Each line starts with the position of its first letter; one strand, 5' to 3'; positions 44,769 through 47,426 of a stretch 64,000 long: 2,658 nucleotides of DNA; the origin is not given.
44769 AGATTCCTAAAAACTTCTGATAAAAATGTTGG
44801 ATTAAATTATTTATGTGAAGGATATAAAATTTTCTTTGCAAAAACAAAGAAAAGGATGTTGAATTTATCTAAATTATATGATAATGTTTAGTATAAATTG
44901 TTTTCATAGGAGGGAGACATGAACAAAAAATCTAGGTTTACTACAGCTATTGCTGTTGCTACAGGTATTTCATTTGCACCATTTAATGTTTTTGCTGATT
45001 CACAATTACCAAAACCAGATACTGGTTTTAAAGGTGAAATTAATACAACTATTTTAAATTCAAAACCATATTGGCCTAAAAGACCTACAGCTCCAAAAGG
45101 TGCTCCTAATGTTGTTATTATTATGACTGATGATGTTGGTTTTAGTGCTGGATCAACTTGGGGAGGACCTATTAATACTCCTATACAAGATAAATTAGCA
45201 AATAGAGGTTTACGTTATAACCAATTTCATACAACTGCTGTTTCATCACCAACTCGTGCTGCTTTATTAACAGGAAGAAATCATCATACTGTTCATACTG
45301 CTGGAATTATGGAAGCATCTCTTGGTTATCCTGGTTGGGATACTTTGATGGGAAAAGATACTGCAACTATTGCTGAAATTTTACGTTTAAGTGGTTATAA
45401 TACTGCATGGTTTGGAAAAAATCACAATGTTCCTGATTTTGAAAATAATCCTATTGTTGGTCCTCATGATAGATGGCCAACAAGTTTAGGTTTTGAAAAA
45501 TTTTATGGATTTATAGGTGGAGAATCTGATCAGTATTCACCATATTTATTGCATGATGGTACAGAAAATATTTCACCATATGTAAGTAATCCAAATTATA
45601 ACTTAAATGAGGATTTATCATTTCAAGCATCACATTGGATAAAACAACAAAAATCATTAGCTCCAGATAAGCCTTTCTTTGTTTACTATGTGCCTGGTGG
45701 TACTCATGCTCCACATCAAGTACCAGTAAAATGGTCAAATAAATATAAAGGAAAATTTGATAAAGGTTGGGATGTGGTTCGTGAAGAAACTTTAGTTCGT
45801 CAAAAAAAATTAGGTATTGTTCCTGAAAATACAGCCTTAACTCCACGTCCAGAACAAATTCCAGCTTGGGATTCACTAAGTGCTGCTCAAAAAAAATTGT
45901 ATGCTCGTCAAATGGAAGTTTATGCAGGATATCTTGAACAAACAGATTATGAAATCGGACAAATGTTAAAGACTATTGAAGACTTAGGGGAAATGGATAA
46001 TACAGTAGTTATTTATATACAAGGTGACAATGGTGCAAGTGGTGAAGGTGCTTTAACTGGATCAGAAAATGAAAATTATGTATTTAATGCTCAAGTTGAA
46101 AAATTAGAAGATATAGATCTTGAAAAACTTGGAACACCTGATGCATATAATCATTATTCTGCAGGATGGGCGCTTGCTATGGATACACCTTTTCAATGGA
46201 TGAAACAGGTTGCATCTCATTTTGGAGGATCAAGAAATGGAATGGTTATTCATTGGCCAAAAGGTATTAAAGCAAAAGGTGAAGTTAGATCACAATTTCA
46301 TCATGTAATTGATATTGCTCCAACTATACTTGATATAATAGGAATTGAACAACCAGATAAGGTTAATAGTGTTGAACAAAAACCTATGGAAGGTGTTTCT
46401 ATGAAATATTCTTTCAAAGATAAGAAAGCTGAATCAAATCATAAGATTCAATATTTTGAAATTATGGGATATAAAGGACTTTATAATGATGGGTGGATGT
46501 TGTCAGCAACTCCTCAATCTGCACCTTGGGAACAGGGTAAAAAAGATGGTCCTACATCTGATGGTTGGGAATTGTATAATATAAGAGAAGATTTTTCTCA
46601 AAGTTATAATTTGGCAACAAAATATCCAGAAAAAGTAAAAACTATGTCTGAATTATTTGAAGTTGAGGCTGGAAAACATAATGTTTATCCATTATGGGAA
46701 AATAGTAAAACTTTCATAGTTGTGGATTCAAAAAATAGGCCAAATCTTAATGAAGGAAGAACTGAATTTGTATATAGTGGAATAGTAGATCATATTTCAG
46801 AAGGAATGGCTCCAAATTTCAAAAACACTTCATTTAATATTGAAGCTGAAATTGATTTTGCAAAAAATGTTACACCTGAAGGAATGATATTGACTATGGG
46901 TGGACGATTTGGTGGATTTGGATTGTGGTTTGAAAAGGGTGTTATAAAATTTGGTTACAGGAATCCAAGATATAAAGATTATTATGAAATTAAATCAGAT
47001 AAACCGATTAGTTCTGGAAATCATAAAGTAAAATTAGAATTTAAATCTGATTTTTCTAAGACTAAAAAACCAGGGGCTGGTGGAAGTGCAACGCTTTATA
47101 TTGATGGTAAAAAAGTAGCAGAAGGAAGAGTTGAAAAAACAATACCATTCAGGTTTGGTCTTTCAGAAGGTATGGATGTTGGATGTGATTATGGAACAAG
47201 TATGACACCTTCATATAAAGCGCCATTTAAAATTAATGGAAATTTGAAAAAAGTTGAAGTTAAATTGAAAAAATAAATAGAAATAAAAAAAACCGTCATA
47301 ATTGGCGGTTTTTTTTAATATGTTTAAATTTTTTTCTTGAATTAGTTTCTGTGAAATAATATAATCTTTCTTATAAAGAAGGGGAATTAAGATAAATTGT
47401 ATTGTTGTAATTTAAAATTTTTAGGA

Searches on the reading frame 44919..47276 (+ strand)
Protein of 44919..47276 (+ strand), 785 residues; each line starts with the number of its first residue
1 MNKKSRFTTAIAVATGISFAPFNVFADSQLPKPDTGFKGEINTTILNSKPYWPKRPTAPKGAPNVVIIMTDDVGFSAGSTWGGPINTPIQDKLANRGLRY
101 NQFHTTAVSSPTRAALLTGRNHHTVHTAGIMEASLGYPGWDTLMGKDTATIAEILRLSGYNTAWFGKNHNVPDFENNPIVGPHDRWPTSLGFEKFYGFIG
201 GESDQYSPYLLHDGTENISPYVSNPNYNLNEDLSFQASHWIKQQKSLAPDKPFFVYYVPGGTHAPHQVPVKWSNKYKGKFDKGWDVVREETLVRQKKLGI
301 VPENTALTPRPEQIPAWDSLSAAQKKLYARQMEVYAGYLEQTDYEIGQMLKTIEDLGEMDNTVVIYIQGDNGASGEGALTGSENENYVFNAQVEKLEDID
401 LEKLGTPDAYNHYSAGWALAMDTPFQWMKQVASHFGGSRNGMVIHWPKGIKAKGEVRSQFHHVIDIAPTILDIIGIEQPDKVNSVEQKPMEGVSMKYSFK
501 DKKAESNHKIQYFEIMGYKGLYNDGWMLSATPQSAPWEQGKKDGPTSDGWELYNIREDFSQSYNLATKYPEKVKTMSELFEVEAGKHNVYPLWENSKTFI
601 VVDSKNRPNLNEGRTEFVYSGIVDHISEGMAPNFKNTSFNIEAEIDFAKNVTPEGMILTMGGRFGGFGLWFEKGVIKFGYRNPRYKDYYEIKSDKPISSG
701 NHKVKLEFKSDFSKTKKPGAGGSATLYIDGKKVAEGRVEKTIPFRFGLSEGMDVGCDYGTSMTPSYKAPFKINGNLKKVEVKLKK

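Call 11: search_protein_families(library=pfam, proteins=[window:44919-47276:+], max_evalue=0.001)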
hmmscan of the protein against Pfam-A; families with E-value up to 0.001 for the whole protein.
window:44919-47276:+ (785 aa): 2 families
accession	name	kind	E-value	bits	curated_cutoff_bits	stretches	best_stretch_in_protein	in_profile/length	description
PF00884.28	Sulfatase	-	3e-54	184.8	25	1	63-476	1-301/301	Sulfatase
PF16347.10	SGSH_C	-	2.1e-07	31.7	29.3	1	439-519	17-88/154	N-sulphoglucosamine sulphohydrolase, C-terminal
